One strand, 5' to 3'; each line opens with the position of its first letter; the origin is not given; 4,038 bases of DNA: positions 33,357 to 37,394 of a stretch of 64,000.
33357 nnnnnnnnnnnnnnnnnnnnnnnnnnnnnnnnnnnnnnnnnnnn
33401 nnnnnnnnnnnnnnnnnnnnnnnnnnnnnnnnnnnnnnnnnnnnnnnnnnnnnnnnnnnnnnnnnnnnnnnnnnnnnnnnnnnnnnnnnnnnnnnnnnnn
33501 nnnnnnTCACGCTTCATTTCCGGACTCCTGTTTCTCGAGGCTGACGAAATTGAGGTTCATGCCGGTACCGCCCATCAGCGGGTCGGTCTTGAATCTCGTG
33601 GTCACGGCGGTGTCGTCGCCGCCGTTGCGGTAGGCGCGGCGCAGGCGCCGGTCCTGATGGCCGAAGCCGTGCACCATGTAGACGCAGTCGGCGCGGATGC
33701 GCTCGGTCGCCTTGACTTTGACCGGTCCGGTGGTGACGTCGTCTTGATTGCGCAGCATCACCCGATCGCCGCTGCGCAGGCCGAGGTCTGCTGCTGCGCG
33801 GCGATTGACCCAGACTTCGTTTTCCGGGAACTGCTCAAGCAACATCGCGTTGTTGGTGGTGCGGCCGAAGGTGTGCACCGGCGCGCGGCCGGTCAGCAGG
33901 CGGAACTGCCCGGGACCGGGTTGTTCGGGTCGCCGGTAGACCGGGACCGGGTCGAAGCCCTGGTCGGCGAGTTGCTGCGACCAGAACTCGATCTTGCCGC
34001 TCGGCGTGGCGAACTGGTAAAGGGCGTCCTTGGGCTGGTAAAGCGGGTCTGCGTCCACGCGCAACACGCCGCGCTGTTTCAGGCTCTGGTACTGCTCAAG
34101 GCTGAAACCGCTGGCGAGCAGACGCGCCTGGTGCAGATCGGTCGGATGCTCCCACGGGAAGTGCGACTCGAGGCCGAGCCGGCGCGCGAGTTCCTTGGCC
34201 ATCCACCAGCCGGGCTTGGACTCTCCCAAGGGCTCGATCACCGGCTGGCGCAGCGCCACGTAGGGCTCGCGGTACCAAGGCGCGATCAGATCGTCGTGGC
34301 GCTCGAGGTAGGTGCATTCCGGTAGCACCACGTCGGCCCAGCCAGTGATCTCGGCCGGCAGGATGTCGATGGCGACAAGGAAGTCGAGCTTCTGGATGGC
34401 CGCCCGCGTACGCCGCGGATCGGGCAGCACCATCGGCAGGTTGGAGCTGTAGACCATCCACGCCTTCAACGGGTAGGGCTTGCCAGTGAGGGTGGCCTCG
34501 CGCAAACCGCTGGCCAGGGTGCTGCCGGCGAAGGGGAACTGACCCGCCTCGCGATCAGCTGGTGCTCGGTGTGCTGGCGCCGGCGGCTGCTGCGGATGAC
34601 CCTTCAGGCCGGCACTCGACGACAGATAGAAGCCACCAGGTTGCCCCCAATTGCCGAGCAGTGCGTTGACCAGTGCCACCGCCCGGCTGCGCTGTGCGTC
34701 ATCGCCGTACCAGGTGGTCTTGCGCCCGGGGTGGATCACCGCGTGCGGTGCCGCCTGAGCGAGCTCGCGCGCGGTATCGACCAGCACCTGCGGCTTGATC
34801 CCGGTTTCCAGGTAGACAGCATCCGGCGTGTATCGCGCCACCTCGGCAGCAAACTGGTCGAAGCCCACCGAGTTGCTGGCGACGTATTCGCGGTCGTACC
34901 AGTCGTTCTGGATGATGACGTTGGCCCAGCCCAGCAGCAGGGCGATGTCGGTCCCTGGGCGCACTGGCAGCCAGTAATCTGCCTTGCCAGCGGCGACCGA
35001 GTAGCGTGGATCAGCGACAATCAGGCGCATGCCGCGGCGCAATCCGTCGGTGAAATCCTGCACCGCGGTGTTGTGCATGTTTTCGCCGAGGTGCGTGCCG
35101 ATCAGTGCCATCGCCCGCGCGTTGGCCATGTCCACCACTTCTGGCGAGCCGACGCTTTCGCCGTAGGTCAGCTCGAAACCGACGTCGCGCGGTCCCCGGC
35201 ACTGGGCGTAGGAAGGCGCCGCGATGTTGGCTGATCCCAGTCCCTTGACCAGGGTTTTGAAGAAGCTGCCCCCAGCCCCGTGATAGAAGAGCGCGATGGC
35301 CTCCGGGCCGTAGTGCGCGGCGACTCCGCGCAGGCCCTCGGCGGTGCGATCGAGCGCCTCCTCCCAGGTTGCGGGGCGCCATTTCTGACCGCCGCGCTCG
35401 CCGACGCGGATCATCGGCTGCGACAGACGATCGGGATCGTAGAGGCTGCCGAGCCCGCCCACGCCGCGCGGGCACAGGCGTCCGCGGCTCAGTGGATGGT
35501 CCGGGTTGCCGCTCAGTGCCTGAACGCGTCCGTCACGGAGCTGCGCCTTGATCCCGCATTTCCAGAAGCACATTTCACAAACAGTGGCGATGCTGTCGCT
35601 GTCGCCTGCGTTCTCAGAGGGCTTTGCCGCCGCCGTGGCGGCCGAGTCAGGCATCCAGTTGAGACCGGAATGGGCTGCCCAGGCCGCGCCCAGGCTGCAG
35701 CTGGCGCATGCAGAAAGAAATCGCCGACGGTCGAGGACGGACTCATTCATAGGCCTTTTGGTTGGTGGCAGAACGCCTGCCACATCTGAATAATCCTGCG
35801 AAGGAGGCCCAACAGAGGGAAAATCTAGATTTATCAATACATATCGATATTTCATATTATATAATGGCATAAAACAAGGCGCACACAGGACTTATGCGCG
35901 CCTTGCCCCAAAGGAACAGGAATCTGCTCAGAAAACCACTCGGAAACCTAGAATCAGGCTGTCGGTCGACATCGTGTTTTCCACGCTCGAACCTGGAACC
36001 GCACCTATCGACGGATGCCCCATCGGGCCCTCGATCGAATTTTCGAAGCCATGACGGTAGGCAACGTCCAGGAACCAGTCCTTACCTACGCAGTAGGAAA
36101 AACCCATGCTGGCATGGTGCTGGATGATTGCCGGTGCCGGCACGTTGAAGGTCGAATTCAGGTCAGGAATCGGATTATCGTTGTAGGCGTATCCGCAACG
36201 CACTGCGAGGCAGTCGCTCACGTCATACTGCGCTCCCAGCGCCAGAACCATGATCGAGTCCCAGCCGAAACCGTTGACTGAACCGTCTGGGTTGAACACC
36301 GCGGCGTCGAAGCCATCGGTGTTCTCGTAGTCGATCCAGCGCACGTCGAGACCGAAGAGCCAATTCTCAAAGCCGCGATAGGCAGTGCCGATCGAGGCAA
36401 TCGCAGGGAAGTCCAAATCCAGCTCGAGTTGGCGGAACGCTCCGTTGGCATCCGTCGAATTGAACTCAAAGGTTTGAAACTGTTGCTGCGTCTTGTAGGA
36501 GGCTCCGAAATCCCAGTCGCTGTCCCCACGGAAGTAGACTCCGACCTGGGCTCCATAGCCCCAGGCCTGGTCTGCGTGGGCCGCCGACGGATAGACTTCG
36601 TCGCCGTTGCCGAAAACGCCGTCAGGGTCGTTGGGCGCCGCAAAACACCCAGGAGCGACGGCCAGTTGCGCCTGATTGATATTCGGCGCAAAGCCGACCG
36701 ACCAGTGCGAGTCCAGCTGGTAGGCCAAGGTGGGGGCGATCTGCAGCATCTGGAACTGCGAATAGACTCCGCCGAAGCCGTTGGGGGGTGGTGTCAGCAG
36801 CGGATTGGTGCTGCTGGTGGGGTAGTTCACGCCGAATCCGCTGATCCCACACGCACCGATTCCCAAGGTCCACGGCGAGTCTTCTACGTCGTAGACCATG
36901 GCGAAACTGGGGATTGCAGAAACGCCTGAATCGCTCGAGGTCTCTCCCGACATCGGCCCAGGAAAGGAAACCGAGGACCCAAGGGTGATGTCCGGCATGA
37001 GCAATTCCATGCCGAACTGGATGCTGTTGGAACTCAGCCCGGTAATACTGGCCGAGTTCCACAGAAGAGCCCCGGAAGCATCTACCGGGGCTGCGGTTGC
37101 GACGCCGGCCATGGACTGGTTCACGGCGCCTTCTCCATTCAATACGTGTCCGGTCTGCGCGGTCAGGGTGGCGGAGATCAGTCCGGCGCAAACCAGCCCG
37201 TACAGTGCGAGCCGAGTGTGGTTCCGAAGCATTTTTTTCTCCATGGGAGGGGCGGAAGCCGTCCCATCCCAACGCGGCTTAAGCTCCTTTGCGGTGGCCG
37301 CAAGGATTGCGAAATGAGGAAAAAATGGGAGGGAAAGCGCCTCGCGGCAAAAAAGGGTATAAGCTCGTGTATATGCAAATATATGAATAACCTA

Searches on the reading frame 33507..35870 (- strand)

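Call 58: search_protein_families(library=pfam, proteins=[window:33507-35870:-], max_evalue=0.0001)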
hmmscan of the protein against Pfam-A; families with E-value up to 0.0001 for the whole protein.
window:33507-35870:- (787 aa): 3 families
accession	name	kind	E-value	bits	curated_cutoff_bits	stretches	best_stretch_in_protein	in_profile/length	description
PF00384.28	Molybdopterin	-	2.5e-37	129.2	24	1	148-563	1-352/353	Molybdopterin oxidoreductase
PF04879.21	Molybdop_Fe4S4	-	2.8e-13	50.1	22.7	1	94-144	4-54/55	Molybdopterin oxidoreductase Fe4S4 domain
PF01568.27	Molydop_binding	-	4e-13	49.8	26.8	1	656-770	1-105/110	Molydopterin dinucleotide binding domain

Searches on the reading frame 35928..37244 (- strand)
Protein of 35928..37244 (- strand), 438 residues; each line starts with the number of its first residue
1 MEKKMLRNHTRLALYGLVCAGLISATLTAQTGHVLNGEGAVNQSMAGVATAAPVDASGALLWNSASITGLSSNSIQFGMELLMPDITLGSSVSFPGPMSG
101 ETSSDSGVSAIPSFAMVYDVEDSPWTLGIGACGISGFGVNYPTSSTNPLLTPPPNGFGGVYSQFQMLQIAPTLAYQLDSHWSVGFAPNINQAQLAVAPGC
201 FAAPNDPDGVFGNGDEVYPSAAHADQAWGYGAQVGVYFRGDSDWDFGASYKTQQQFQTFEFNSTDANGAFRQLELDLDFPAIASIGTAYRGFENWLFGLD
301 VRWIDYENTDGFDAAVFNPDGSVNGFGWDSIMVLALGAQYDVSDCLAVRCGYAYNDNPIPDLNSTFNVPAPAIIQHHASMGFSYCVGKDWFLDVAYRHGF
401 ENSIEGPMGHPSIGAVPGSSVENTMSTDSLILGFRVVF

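Call 25: search_protein_families(library=pfam, proteins=[window:35928-37244:-], max_evalue=0.001)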
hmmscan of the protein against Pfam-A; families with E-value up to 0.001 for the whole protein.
window:35928-37244:- (438 aa): 1 family
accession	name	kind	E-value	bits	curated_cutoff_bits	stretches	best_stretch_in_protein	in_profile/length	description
PF03349.22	Toluene_X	-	6.6e-35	120.8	29.7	1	25-403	5-386/421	Outer membrane protein transport protein (OMPP1/FadL/TodX)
